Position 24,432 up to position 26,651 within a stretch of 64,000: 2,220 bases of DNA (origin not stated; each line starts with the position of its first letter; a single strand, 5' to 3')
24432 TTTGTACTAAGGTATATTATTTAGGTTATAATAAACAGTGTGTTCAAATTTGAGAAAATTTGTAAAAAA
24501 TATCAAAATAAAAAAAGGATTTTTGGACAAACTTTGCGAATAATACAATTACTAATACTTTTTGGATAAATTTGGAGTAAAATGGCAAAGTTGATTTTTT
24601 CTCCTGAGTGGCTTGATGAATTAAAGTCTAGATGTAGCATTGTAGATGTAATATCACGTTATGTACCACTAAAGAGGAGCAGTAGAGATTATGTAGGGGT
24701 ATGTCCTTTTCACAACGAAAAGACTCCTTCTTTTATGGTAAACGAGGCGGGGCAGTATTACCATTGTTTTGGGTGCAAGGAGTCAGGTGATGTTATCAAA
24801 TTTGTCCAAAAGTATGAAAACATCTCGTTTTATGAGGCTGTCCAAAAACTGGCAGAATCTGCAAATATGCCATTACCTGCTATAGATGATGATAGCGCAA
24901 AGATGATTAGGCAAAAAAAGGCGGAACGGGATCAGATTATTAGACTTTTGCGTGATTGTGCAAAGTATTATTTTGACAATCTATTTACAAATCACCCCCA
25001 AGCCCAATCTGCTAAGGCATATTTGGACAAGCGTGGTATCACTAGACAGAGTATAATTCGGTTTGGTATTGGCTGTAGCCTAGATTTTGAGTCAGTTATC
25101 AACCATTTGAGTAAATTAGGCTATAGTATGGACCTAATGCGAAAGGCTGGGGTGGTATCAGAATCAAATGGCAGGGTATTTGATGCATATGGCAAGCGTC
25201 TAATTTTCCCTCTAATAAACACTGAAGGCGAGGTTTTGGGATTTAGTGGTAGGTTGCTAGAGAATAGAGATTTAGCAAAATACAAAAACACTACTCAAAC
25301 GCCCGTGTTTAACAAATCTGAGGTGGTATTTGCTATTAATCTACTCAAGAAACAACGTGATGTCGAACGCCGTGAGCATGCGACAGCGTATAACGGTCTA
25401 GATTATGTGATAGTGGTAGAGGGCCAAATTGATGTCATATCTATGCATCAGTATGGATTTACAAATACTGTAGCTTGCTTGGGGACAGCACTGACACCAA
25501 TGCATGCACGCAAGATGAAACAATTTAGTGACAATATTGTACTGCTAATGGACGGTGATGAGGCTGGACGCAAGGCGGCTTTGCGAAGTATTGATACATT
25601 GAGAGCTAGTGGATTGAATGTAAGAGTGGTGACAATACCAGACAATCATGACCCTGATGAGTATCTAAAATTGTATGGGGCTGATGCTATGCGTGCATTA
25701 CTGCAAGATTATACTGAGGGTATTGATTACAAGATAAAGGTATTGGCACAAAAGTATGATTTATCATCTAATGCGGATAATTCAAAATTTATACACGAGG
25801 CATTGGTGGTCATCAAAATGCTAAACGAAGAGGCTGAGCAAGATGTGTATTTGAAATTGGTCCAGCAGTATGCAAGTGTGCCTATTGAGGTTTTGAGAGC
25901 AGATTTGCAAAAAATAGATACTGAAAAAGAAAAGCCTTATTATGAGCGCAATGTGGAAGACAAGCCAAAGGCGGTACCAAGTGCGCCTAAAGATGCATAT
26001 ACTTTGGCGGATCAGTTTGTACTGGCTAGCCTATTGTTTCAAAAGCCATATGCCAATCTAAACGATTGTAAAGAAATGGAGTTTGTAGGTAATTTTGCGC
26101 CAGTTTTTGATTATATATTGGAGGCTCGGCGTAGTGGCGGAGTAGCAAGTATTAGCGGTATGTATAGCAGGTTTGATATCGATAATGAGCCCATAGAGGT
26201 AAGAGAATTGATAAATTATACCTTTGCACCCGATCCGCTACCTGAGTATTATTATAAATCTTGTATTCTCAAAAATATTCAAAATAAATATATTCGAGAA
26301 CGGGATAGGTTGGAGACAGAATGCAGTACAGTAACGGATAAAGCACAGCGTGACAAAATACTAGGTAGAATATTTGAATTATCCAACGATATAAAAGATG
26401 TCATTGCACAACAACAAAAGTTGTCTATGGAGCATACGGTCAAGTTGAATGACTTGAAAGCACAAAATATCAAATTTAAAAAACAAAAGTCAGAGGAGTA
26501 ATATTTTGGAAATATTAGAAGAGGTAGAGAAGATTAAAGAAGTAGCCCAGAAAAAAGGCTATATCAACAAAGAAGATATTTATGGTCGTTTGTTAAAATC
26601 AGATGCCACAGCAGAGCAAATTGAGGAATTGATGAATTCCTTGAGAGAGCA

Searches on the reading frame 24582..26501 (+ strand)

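Call 82: search_protein_families(library=pfam, proteins=[window:24582-26501:+], max_evalue=0.00001)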
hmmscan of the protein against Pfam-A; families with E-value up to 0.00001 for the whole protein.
window:24582-26501:+ (639 aa): 7 families
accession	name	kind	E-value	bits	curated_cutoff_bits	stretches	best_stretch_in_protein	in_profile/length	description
PF01807.25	Zn_ribbon_DnaG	-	1.6e-37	127.7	24.9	1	8-99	3-94/98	CHC2 zinc finger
PF08275.17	DNAG_N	-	4.1e-28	98.5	26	1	132-254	3-126/128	DNA primase catalytic core, N-terminal domain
PF13155.12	Toprim_2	-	7.6e-24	84.3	22.1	1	277-362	1-88/88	Toprim-like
PF13662.12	Toprim_4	-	5e-19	68.8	25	1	275-350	2-84/85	Toprim domain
PF01751.28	Toprim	-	3.4e-13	50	23.1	1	276-349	2-93/96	Toprim domain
PF13362.12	Toprim_3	-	1.6e-09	38.5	27.2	1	276-367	2-94/95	Toprim domain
PF10410.14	DnaB_bind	-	9.1e-08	32.7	20.6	1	381-427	1-47/56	DnaB-helicase binding domain of primase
